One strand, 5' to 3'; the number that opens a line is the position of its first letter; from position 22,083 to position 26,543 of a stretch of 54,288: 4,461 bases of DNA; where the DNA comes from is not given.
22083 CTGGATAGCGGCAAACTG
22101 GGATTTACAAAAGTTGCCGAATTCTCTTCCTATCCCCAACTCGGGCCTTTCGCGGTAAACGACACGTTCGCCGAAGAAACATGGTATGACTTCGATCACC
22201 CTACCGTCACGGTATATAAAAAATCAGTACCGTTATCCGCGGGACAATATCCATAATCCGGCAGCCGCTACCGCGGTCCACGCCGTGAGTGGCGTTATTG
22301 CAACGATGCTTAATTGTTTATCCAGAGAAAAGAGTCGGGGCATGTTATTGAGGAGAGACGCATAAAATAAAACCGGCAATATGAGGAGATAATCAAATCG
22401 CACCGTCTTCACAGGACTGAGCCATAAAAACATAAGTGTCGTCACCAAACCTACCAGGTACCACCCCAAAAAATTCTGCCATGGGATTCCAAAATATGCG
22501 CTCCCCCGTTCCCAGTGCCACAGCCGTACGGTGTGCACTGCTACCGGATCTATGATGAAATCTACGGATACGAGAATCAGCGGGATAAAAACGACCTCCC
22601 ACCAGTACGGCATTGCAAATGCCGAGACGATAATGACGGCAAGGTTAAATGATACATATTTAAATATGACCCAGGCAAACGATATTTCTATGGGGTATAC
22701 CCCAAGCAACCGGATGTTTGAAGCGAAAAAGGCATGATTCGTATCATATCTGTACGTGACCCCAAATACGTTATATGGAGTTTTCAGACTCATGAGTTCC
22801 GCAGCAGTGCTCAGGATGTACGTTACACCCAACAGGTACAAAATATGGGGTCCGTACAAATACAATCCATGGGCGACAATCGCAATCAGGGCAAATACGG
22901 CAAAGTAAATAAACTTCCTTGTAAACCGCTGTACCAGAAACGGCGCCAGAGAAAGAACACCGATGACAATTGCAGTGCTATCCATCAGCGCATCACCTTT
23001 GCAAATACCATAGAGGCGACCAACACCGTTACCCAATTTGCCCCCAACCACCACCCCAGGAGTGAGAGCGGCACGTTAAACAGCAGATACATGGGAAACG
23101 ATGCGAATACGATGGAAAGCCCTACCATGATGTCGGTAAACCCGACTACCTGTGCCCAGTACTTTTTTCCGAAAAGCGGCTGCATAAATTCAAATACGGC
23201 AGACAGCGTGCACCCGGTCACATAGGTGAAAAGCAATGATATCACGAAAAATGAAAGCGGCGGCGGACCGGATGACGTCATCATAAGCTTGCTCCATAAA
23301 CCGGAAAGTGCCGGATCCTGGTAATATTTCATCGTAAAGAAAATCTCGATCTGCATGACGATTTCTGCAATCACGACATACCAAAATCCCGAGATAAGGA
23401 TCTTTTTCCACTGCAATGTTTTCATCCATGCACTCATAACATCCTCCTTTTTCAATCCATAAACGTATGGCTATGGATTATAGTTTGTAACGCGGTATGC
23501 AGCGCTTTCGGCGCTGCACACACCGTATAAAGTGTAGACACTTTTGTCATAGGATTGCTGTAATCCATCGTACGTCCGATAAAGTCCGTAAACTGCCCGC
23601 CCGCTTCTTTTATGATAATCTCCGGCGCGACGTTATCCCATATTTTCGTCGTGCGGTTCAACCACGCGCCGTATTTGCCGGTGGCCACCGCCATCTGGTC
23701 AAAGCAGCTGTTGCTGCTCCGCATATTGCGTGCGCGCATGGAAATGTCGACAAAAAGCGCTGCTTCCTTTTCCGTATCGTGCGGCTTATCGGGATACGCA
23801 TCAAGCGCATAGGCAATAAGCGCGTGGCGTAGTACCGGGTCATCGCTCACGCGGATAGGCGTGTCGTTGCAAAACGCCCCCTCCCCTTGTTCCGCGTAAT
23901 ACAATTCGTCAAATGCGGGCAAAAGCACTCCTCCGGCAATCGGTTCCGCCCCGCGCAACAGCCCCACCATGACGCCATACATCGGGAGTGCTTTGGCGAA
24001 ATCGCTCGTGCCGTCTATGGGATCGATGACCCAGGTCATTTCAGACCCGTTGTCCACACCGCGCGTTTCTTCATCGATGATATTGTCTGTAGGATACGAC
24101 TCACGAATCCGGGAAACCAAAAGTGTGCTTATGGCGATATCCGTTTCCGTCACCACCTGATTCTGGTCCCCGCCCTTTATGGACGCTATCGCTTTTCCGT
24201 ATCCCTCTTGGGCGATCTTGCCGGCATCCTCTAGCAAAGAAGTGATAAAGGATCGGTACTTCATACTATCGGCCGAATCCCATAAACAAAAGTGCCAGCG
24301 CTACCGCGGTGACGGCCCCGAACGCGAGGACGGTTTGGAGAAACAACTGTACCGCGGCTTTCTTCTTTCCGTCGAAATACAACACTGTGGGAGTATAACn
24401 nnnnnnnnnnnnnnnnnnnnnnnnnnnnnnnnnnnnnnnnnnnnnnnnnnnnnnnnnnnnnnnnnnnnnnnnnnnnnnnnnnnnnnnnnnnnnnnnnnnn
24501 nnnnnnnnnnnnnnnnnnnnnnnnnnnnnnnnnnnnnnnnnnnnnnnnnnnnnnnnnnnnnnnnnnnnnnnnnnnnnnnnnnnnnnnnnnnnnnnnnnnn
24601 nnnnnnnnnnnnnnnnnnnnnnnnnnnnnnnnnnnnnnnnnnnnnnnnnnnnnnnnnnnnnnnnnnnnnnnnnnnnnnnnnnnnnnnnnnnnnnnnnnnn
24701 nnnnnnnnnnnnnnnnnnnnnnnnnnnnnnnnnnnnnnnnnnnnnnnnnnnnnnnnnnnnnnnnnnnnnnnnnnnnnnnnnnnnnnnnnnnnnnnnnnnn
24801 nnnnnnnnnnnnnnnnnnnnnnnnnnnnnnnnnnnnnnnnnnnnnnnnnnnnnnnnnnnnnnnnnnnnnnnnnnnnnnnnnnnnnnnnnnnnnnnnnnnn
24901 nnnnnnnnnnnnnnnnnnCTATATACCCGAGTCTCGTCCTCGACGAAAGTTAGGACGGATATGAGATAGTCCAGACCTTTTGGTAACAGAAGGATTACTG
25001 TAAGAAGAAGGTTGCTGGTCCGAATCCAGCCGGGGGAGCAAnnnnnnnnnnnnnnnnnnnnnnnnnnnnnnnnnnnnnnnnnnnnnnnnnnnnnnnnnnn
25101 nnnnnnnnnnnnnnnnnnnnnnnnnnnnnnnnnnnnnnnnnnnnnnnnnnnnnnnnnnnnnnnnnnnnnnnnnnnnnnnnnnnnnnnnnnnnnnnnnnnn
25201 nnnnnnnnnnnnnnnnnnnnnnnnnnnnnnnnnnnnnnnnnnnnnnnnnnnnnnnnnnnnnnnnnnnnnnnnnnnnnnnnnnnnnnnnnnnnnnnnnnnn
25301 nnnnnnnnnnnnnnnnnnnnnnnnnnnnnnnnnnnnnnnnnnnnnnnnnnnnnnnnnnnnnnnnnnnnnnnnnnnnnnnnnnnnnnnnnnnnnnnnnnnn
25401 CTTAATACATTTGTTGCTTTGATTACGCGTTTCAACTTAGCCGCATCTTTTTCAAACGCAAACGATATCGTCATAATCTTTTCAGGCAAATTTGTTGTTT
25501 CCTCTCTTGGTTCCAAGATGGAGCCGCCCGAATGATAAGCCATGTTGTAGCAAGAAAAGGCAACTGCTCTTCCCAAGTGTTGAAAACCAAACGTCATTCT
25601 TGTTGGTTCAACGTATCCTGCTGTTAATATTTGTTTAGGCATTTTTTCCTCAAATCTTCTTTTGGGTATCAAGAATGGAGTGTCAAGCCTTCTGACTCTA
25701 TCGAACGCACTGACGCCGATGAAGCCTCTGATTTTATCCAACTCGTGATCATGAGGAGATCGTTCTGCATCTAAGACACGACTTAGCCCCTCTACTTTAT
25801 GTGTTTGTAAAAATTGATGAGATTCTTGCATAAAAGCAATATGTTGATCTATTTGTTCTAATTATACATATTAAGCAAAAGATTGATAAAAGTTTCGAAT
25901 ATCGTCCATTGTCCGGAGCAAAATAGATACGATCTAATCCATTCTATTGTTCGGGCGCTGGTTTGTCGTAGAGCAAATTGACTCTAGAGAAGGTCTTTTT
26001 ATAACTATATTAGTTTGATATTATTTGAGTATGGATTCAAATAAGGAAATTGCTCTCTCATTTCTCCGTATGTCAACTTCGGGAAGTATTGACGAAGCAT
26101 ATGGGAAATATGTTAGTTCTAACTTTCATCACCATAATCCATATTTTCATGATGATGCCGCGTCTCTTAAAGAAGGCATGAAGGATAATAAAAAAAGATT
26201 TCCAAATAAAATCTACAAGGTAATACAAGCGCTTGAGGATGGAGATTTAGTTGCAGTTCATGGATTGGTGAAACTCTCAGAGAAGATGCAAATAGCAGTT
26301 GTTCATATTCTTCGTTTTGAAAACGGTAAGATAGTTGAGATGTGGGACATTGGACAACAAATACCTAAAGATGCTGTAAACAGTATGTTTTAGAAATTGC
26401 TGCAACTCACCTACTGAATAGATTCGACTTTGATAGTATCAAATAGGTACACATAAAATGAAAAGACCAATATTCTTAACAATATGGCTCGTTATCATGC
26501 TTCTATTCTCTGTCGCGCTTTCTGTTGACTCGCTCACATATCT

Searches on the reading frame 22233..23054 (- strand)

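Call 50: search_protein_families(library=pfam, proteins=[window:22233-23054:-], max_evalue=0.001)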
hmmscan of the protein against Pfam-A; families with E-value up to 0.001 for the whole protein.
window:22233-23054:- (273 aa): 1 family
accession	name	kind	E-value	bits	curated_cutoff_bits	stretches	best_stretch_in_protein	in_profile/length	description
PF04240.17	Caroten_synth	-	2e-21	77.3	25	1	50-221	4-168/209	Carotenoid biosynthesis protein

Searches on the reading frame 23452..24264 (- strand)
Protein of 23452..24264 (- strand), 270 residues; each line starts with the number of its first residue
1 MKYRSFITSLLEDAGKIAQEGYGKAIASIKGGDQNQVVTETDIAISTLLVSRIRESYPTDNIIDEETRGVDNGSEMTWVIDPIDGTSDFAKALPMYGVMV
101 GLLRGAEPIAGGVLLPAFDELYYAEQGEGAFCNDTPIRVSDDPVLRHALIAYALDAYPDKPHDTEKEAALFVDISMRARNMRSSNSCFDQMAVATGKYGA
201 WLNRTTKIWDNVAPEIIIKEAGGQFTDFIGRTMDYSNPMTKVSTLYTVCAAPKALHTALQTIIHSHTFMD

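Call 17: find_encoding_contigs(protein=window:23452-24264:-, flank=3000, max_places=4)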
Protein window:23452-24264:- (270 aa): 15 contigs read that carry it; 4 places shown.
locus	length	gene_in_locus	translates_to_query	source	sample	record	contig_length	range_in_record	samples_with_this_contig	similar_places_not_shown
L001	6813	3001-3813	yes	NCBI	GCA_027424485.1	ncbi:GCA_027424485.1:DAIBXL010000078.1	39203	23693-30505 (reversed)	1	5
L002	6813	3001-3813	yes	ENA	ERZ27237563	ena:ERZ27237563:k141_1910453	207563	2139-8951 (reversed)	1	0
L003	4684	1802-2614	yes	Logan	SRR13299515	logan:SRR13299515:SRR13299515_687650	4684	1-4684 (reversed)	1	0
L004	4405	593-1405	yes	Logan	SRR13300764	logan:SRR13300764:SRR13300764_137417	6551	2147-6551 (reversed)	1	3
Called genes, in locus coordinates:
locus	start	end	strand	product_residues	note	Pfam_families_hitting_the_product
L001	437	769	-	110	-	-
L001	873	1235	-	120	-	PF07366:SnoaL, PF12680:SnoaL_2 (weak)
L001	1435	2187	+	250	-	-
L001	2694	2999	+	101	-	-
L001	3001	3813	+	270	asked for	PF00459:Inositol_P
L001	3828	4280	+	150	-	-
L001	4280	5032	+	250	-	PF04240:Caroten_synth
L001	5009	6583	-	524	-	PF13231:PMT_2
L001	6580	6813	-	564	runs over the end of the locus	-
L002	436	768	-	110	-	-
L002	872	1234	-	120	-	PF07366:SnoaL, PF12680:SnoaL_2 (weak)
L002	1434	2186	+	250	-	-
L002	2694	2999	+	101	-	-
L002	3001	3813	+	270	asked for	PF00459:Inositol_P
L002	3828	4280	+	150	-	-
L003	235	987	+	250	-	-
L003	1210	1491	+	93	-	-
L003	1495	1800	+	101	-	-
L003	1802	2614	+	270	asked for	PF00459:Inositol_P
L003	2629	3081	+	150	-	-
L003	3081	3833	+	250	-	PF04240:Caroten_synth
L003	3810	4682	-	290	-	?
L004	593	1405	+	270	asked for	PF00459:Inositol_P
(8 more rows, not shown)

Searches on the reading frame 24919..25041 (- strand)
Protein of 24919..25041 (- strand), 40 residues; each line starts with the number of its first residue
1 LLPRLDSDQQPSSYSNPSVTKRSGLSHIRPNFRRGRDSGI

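Call 36: search_protein_families(library=pfam, proteins=[window:24919-25041:-], max_evalue=0.01)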
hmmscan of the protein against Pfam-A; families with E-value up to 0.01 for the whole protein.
window:24919-25041:- (40 aa): 0 families

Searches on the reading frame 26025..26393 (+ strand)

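Call 36: search_protein_families(library=pfam, proteins=[window:26025-26393:+], max_evalue=0.01)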
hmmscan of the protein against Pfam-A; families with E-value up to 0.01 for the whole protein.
window:26025-26393:+ (122 aa): 2 families
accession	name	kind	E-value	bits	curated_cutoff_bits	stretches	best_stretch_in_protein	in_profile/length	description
PF07366.18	SnoaL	-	3.6e-10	40.2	28.4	1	24-112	17-119/126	SnoaL-like polyketide cyclase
PF12680.13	SnoaL_2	-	2.9e-07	31.5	27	1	24-106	14-102/102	SnoaL-like domain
